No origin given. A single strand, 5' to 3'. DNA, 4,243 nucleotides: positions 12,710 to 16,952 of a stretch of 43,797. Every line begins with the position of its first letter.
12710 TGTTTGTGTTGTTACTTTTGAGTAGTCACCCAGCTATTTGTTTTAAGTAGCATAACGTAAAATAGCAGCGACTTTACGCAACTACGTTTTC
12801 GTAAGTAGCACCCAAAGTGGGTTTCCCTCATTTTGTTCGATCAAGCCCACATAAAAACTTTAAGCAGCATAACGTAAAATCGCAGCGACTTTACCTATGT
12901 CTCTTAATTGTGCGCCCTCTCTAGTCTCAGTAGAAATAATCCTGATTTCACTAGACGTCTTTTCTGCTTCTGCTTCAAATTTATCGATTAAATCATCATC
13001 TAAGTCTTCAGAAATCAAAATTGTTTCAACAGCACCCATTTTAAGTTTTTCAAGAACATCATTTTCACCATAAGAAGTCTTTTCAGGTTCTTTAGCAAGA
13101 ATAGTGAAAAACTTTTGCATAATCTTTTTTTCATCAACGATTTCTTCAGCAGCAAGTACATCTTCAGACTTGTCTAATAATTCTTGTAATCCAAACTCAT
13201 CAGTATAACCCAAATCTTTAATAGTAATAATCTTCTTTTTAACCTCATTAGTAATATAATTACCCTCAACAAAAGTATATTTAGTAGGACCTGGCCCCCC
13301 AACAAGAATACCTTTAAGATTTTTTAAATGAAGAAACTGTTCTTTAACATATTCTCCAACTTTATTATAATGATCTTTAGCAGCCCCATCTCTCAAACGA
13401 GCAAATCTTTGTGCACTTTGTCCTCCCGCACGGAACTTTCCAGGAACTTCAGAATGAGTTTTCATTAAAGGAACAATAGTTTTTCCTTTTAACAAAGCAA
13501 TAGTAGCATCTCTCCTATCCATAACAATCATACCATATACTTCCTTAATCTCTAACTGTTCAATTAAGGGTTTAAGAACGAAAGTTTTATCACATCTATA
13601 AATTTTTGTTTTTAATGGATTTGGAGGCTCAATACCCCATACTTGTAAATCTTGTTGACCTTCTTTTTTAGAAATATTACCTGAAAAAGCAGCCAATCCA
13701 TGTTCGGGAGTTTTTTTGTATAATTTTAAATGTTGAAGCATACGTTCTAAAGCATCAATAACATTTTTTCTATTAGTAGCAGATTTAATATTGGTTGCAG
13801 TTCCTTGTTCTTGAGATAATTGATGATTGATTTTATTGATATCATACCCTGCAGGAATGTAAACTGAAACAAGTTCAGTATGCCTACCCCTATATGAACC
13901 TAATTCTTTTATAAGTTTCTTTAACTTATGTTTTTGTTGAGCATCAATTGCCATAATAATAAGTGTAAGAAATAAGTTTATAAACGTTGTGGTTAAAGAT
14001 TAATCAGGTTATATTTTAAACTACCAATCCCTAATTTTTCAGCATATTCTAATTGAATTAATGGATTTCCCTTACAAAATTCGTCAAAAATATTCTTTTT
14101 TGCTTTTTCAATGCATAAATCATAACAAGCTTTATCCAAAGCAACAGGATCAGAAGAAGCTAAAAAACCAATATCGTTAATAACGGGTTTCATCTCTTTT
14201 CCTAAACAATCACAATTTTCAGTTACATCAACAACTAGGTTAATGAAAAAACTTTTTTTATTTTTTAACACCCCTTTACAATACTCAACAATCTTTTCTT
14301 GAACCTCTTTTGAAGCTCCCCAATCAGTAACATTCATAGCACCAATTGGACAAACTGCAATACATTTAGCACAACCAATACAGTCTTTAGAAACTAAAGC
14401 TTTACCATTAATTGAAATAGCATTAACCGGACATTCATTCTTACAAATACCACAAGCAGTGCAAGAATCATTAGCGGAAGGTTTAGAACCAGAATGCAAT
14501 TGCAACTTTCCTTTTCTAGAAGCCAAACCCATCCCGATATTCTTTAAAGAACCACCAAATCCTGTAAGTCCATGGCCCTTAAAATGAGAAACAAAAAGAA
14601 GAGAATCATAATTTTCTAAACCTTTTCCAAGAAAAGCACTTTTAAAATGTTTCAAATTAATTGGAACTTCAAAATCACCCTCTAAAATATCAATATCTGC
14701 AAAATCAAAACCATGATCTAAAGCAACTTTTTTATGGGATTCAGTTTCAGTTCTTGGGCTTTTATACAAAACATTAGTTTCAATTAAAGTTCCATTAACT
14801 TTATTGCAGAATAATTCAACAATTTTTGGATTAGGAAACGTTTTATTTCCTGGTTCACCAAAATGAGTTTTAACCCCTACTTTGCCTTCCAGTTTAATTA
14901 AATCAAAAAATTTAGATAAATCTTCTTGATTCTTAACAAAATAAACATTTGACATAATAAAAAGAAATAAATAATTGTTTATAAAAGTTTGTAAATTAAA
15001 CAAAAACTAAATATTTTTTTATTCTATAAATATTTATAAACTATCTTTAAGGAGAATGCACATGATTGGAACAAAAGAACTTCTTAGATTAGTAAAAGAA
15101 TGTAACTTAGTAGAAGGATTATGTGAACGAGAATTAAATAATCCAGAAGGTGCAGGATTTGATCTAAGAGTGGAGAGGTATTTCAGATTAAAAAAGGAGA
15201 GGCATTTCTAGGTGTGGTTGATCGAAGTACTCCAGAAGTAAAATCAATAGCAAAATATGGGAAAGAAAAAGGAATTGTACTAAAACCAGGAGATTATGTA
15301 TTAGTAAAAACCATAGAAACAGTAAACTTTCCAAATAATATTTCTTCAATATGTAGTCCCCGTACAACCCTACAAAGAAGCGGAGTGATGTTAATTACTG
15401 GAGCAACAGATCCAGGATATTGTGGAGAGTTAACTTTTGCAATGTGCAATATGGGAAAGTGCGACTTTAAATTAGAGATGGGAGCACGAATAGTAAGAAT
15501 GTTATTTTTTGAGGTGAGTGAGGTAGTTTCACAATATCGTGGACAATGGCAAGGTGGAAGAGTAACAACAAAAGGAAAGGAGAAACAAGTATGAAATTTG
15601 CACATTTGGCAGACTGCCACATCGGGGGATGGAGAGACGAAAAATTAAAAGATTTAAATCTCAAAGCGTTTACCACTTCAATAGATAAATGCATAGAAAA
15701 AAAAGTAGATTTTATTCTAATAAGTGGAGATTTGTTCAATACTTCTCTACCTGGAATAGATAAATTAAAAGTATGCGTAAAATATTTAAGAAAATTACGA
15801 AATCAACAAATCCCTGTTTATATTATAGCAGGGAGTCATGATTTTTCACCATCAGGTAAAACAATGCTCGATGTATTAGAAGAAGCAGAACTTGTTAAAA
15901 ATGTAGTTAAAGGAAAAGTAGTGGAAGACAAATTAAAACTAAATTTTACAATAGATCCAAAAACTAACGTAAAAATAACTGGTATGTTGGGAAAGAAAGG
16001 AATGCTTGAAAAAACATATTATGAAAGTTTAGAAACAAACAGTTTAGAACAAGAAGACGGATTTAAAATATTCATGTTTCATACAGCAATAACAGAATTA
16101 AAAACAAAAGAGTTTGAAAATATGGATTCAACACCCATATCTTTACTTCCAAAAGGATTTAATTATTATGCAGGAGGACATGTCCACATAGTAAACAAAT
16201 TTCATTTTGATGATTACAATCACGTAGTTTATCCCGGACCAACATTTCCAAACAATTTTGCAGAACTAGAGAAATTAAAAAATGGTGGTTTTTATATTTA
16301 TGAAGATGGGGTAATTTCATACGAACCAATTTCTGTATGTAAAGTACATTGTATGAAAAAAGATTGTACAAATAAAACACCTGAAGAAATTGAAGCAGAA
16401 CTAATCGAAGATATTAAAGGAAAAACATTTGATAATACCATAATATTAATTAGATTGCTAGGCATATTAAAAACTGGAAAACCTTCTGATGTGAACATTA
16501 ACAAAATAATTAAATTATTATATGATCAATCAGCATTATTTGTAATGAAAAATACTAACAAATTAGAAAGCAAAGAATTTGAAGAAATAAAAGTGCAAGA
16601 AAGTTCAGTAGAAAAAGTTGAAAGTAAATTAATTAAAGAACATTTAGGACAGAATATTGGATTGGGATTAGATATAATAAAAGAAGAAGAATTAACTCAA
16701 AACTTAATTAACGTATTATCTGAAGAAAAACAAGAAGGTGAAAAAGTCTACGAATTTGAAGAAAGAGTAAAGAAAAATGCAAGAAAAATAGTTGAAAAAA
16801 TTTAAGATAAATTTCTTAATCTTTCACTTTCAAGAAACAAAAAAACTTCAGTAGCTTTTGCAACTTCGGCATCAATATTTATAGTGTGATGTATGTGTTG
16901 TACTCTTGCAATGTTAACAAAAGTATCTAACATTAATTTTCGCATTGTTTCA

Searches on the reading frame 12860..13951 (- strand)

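Call 42: search_protein_families(library=pfam, proteins=[window:12860-13951:-], max_evalue=0.001)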
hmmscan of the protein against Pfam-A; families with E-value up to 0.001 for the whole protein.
window:12860-13951:- (363 aa): 5 families
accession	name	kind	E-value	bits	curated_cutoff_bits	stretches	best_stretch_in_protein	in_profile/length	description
PF03464.20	eRF1_2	-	2.6e-39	135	27.1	1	139-267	2-132/133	eRF1 domain 2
PF03465.20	eRF1_3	-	4.2e-21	75.9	25.8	1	271-362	1-105/106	eRF1 domain 3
PF03463.20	eRF1_1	-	2.4e-16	60.3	23.8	1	11-131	1-121/123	eRF1 domain 1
PF18859.6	acVLRF1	-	1.8e-10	41.5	27.1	1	142-219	5-81/130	Actinobacteria/chloroflexi VLRF1 release factor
PF18854.6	baeRF_family10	-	8.7e-10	39.5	27.1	1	126-222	3-101/143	Bacterial archaeo-eukaryotic release factor family 10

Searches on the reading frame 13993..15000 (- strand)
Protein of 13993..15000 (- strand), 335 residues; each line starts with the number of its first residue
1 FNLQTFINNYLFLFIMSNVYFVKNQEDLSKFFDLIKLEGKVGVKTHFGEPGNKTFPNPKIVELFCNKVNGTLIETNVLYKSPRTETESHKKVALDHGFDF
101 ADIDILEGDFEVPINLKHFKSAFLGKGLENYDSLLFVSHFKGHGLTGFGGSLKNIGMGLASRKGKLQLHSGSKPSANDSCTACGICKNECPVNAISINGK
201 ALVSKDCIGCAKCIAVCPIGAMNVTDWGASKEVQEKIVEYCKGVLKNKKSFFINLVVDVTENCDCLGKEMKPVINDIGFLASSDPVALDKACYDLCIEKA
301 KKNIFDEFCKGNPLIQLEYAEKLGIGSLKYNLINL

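Call 42: search_protein_families(library=pfam, proteins=[window:13993-15000:-], max_evalue=0.001)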
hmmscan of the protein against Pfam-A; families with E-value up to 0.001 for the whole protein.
window:13993-15000:- (335 aa): 12 families
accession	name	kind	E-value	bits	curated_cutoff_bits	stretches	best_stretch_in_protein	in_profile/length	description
PF04015.17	DUF362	-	1.4e-37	130.1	24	1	41-294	1-200/200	Domain of unknown function (DUF362)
PF00037.32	Fer4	-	2e-08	34.2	21.1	1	178-196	6-24/24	4Fe-4S binding domain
PF14697.11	Fer4_21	-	2.8e-08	34.2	35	1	177-222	5-57/59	4Fe-4S dicluster domain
PF13237.11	Fer4_10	-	1.4e-07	31.7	25.5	2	177-218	6-53/53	4Fe-4S dicluster domain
PF12838.12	Fer4_7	-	2.5e-07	31.5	27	1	179-221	1-52/52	4Fe-4S dicluster domain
PF13183.11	Fer4_8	-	6.8e-06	27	27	0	176-193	50-67/68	4Fe-4S dicluster domain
PF13484.11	Fer4_16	-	1.2e-05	26.4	30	0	207-246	2-42/66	4Fe-4S double cluster binding domain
PF25160.1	LdpA_Fe-S-bd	-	1.6e-05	25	27.6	1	186-224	9-45/49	LdpA Fe-S cluster-binding domain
PF13187.11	Fer4_9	-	3.3e-05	24.3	27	1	180-222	2-52/52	4Fe-4S dicluster domain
PF12797.12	Fer4_2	-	7.3e-05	22.9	24.5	0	205-218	8-21/22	4Fe-4S binding domain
PF12837.12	Fer4_6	-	0.00018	21.7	25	0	207-221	9-23/24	4Fe-4S binding domain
PF12800.12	Fer4_4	-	0.00091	19.8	24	0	206-218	3-15/17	4Fe-4S binding domain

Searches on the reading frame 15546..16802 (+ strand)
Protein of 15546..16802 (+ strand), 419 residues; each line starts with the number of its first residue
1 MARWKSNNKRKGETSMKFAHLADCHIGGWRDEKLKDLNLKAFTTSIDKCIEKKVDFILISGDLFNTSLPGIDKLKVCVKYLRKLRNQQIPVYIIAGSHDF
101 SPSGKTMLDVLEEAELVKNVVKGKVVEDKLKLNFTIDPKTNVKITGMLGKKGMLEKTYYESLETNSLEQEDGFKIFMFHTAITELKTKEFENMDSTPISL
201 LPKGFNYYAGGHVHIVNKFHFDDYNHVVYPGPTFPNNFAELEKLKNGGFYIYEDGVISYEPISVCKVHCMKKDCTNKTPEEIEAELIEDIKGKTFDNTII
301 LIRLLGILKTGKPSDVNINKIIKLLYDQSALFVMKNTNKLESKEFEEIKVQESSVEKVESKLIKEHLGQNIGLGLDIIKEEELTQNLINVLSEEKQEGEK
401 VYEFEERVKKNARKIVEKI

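Call 42: search_protein_families(library=pfam, proteins=[window:15546-16802:+], max_evalue=0.001)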
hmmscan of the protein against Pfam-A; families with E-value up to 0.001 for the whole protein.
window:15546-16802:+ (419 aa): 2 families
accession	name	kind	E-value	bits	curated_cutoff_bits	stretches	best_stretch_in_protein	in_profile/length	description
PF00149.33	Metallophos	-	2e-14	54.9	21.5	1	16-215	1-190/191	Calcineurin-like phosphoesterase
PF12850.12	Metallophos_2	-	1e-05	26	27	1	16-235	1-137/154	Calcineurin-like phosphoesterase superfamily domain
